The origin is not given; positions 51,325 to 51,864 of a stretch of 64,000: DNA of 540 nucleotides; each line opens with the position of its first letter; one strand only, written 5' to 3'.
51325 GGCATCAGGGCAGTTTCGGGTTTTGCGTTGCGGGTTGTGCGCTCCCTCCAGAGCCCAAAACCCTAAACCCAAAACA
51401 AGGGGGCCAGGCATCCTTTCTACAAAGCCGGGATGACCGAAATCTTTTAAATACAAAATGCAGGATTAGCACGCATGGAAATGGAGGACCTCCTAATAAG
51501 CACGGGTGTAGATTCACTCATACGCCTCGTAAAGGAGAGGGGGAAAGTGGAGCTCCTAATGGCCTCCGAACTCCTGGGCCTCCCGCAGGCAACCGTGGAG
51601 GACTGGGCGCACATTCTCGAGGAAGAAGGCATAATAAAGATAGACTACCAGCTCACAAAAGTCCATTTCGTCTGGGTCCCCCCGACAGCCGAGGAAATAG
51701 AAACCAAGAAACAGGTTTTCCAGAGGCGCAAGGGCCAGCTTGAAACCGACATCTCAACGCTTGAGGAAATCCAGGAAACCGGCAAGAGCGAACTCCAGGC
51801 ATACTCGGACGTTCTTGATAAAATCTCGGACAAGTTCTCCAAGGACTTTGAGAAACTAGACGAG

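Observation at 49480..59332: Archaeal type IV pilus-like locus headed by two divergent genes that share five copies of an approximately 50-aa winged-helix-like module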

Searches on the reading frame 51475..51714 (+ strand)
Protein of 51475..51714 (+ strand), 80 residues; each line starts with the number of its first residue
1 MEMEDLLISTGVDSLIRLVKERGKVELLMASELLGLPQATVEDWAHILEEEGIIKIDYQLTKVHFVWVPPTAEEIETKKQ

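Call 22: find_homologous_proteins(query=A1, max_evalue=0.001)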
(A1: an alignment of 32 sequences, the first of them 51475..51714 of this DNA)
Query A1 (32 sequences) (80 aa, profile of the alignment): 3 proteins with E <= 0.001 among 714 candidates.
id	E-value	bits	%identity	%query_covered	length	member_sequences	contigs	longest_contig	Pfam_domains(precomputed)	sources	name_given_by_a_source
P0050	6.9e-16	76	28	66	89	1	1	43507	-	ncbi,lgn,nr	ncbi:hypothetical protein HUU53_01030 [Candidatus Micrarchaeota archaeon]|nr:hypothetical protein [C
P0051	8.4e-16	75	34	100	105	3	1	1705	-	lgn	-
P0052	6.0e-8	50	60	56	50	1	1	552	-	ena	-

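Call 23: search_solved_structures(query=A1, max_evalue=10, show_alignments=3)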
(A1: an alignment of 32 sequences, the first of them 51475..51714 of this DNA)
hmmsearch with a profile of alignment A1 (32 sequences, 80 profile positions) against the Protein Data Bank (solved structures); distinct sequences matched with E-value up to 10: 64 (the best 60 are shown).
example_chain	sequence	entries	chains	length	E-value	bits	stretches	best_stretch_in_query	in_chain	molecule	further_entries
1i1g_A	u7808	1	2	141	3.8e-05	26.6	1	16-55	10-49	TRANSCRIPTIONAL REGULATOR LRPA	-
2xiu_A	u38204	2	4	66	0.0034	20.4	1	16-43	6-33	CYLR2 | CYLR2 SYNONYM CYTOLYSIN REPRESSOR 2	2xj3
1utx_A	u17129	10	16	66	0.0036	20.3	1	16-43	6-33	CYLR2 | cytolysin regulator 2 | PUTATIVE TRANSCRIPTION REGULATOR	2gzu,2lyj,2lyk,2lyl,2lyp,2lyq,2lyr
7fby_A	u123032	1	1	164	0.0053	19.7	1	14-55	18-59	Transcriptional regulatory protein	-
9w4v_A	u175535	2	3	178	0.0066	19.4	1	14-55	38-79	Uncharacterized HTH-type transcriptional regulator PH0140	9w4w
1on2_A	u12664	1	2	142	0.0068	19.4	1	12-54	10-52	Transcriptional regulator mntR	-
1on1_A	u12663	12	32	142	0.0071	19.3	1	12-54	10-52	Transcriptional regulator mntR | HTH-type transcriptional regulator MntR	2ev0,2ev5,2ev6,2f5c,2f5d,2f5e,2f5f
1mkm_A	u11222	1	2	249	0.0072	19.3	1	18-54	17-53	IclR transcriptional regulator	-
4hv6_A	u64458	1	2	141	0.0083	19.1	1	12-54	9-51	Transcriptional regulator MntR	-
3r60_A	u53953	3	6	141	0.0083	19.1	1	12-54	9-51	Transcriptional regulator mntR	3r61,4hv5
9sgv_A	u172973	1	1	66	0.011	18.7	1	20-54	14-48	Ap3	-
4hx4_A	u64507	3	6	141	0.015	18.3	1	14-54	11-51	TRANSCRIPTIONAL REGULATOR MNTR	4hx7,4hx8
1s3j_A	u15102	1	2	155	0.017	18.1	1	19-58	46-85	YusO protein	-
6kta_A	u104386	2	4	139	0.02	17.9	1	15-55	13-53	HTH-type transcriptional regulator MntR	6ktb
2frh_A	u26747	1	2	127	0.02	17.9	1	7-40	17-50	Staphylococcal accessory regulator A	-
2xvc_A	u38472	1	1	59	0.41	13.7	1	18-57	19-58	ESCRT-III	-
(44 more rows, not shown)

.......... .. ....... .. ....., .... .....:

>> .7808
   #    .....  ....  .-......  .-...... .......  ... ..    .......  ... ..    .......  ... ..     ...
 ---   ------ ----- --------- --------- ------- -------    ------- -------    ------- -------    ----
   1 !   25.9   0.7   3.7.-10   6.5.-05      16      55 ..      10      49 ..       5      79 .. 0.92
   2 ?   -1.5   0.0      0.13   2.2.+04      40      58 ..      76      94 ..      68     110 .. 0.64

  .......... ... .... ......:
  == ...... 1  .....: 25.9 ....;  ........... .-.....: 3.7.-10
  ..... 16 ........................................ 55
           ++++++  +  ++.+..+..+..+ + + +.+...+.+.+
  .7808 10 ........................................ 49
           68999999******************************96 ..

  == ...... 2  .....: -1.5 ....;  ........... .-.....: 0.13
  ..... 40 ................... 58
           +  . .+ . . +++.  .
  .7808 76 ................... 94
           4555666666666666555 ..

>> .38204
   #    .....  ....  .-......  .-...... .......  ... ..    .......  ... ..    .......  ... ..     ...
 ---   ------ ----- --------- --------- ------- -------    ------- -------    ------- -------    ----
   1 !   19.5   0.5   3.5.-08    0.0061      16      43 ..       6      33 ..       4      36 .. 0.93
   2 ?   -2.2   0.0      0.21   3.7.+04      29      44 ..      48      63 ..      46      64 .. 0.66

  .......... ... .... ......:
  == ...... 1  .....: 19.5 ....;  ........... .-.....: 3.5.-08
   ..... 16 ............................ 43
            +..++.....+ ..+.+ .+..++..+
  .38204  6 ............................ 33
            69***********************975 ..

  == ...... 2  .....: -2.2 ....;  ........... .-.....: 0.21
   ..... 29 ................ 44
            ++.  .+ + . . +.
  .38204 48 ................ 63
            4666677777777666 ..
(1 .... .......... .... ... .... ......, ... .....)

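Call 53: search_protein_representatives(alignment_id=A5)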
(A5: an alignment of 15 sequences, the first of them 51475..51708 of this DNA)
Query: 15 sequences, 78 profile positions. Proteins with E-value up to 0.001 (for the whole library): 3012; up to 1e-10: 914; up to 1e-30: 2. The best 150 are listed.
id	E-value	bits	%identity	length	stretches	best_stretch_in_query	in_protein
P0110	2.2e-37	142.9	-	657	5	10-63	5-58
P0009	8.9e-31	121.7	-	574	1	1-77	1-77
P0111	1.3e-29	118.0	-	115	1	1-77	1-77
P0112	3.8e-29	116.5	-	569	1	1-77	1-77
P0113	4.3e-29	116.3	-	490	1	1-78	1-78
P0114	4.7e-29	116.2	-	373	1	1-78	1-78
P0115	6.4e-29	115.8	-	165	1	1-75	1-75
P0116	8.8e-29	115.3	-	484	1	1-78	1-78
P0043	1.0e-28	115.2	-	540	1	1-78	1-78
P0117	1.0e-28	115.1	-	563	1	1-76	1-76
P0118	1.4e-28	114.7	-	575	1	1-77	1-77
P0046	1.6e-28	114.5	-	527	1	1-77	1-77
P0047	2.1e-28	114.1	-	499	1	1-77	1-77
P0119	2.7e-28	113.8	-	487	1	1-77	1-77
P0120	2.8e-28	113.7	-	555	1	1-77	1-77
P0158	8.8e-26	105.7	-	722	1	1-77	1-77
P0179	2.4e-24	101.1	-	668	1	1-77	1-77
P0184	2.6e-23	97.8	-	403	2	11-70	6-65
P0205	1.7e-20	88.8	-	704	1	8-75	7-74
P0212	1.2e-19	86.1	-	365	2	6-77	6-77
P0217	2.2e-19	85.2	-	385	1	4-77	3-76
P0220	4.0e-19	84.4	-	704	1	3-77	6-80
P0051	6.5e-19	83.7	-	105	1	2-62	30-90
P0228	9.7e-19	83.2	-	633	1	2-73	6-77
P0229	1.0e-18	83.1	-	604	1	5-74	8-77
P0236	3.2e-18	81.5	-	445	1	4-74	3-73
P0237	3.4e-18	81.4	-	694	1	5-73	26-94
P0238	4.3e-18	81.1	-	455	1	4-71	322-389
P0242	7.2e-18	80.4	-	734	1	3-74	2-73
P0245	9.5e-18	80.0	-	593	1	4-74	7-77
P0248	1.1e-17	79.8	-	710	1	7-73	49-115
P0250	1.2e-17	79.7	-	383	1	3-77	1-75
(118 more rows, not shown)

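Call 54: search_protein_families(library=pfam, proteins=[P0110, P0158, P0179, P0205, P0220, P0228, P0237, P0238, P0242, P0248], max_evalue=0.001)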
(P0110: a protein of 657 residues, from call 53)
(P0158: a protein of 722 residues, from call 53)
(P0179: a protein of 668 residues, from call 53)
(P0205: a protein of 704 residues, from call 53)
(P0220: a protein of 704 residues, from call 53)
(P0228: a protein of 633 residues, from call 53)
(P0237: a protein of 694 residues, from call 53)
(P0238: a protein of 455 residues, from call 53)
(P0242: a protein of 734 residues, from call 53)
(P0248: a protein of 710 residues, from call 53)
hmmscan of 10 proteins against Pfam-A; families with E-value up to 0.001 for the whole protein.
P0110 (657 aa): 9 families
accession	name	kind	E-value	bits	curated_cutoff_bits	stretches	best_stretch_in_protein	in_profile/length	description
PF13545.12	HTH_Crp_2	-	1.2e-07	32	27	0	127-155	26-55/70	Crp-like helix-turn-helix domain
PF12802.13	MarR_2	-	2e-07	31.5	27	0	122-155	18-52/61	MarR family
PF01978.25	TrmB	-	1.1e-06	28.8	25.6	0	114-156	14-55/68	Sugar-specific transcriptional regulator TrmB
PF01047.28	MarR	-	2.1e-06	28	24.6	0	406-431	22-47/59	MarR family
PF02082.26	Rrf2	-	2.6e-06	28.1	30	0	115-155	15-55/132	Iron-dependent Transcriptional regulator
PF13518.12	HTH_28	-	6.5e-05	23.4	25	0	391-430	4-41/52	Helix-turn-helix domain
PF13551.12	HTH_29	-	9.8e-05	22.8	28.1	0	403-432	14-43/64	Winged helix-turn helix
PF01399.33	PCI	-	9.9e-05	22.9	22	0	107-155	22-71/84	PCI domain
PF25213.1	HVO_A0261_N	-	0.00061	20.1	35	0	122-154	23-55/86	HVO_A0261 N-terminal domain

P0158 (722 aa): 2 families
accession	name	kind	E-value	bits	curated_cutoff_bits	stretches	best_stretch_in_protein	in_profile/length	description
PF05531.17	NPV_P10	-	1.9e-05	25.5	29.8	0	235-274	13-52/75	Nucleopolyhedrovirus P10 protein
PF06160.17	EzrA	-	0.0007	18.5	39.6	1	65-181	110-224/557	Septation ring formation regulator, EzrA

P0179 (668 aa): 1 family
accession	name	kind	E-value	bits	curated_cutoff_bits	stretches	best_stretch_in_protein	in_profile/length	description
PF13412.12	HTH_24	-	0.00085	19.3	21.9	0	16-55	9-48/48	Winged helix-turn-helix DNA-binding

P0205 (704 aa): 8 families
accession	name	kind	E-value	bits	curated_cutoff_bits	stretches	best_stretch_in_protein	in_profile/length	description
PF10046.14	BLOC1_2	-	5.8e-07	30.2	33.4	0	320-378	31-89/96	Biogenesis of lysosome-related organelles complex-1 subunit 2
PF11887.13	Mce4_CUP1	-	2e-06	28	32.6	0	354-452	39-135/222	Cholesterol uptake porter CUP1 of Mce4, putative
PF04513.17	Baculo_PEP_C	-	3.8e-06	27.4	38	0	538-651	23-120/140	Baculovirus polyhedron envelope protein, PEP, C terminus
PF10473.14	CENP-F_leu_zip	-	4.4e-05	24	34.5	0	87-141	42-92/140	Leucine-rich repeats of kinetochore protein Cenp-F/LEK1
PF14712.11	Snapin_Pallidin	-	8.7e-05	23.3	29.6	0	605-683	5-82/89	Snapin/Pallidin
PF05531.17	NPV_P10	-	9.3e-05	23.3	29.8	0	370-414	10-54/75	Nucleopolyhedrovirus P10 protein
PF07889.17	DUF1664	-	0.0005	20.6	34.6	0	546-629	38-121/124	Protein of unknown function (DUF1664)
PF05377.16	FlaC_arch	-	0.00087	20.1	27.8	0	609-642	3-33/55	Flagella accessory protein C (FlaC)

P0220 (704 aa): 0 families

P0228 (633 aa): 0 families

P0237 (694 aa): 0 families

P0238 (455 aa): 1 family
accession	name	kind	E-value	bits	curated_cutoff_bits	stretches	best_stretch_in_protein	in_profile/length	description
PF10670.15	DUF4198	-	0.00017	22.3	34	1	157-218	141-208/209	Domain of unknown function (DUF4198)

P0242 (734 aa): 1 family
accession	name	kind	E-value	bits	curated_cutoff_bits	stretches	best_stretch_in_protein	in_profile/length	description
PF01022.26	HTH_5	-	0.0007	19.9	22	0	13-54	6-46/47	Bacterial regulatory protein, arsR family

P0248 (710 aa): 0 families

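Call 56: list_cluster_members(proteins=[P0110, P0217, P0220, P0229, P0242, P0245, P0236, P0212, P0184, P0250])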
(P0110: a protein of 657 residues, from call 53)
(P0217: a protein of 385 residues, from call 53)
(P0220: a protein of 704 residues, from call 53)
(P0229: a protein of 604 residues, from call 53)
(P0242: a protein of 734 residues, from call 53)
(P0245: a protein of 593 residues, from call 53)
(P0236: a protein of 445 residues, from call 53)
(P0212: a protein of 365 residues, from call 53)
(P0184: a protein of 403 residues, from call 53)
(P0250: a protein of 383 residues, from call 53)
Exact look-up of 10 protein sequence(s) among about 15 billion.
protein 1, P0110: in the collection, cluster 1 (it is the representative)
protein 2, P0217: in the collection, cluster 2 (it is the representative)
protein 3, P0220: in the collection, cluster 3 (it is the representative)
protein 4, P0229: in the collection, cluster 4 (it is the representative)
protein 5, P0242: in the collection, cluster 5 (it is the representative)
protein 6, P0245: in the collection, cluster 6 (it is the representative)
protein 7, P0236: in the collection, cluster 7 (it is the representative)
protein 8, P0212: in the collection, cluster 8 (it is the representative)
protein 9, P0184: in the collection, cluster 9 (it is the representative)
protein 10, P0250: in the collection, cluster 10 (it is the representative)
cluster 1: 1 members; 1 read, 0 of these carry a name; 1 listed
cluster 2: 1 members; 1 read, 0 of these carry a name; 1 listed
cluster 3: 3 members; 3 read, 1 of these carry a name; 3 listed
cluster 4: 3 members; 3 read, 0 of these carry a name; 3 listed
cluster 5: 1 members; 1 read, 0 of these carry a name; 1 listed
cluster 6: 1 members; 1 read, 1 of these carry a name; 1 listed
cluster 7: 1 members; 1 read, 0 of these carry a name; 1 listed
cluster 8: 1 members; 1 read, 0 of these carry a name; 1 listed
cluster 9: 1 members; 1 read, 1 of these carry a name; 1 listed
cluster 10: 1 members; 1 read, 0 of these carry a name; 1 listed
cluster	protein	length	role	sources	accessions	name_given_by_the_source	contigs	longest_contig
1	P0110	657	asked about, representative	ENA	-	-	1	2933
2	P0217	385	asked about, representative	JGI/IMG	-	-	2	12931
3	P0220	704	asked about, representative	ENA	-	-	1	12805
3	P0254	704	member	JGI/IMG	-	ABC-type transporter Mla subunit MlaD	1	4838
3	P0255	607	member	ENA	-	-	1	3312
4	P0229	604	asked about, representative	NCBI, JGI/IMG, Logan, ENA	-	-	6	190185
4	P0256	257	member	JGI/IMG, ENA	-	-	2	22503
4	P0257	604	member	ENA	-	-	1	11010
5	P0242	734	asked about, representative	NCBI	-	-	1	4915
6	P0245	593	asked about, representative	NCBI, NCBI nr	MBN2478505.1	hypothetical protein JXB01_04415 [Candidatus Micrarchaeota archaeon] | hypothetical protein [Candidatus Micrarchaeota archaeon]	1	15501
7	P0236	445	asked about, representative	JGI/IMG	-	-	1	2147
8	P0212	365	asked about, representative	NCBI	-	-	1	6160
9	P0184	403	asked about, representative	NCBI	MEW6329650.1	MAG: hypothetical protein AB1468_06090, partial [Candidatus Micrarchaeota archaeon]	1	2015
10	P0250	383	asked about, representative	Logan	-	-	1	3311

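Call 58: find_encoding_contigs(protein=P0051, flank=8000, max_places=4)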
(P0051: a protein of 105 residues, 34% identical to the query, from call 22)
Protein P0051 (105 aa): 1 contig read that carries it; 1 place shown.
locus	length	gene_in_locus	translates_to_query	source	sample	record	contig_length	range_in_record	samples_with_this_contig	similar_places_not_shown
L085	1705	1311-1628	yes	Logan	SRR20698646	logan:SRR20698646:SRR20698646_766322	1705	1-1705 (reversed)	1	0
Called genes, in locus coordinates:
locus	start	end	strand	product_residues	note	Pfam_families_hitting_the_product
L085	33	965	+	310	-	-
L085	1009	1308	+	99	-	-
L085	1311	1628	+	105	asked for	-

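Call 81: search_protein_families(library=pfam, proteins=[P0229, P0217], max_evalue=0.01)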
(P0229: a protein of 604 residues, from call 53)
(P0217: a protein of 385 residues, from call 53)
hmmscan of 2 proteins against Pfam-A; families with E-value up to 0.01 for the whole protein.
P0229 (604 aa): 5 families
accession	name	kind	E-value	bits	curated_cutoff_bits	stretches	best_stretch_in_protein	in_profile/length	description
PF12128.14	DUF3584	-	0.0011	17.1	31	1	257-456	331-527/1191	Protein of unknown function (DUF3584)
PF08614.16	ATG16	-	0.0021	18.7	33.7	1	392-490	66-164/200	Autophagy protein 16 (ATG16)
PF02050.21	FliJ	-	0.003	18.2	28.4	0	293-390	7-105/123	Flagellar FliJ protein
PF04108.17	ATG17_like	-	0.0089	16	43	0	315-485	112-287/355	Autophagy protein ATG17-like domain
PF01978.25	TrmB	-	0.0096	16.2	25.6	0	29-68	24-63/68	Sugar-specific transcriptional regulator TrmB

P0217 (385 aa): 1 family
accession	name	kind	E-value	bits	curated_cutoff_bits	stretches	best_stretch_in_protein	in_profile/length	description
PF19220.6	Rod_CreS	-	1.2e-05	24.9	100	1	118-282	16-180/359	Crescentin, rod domain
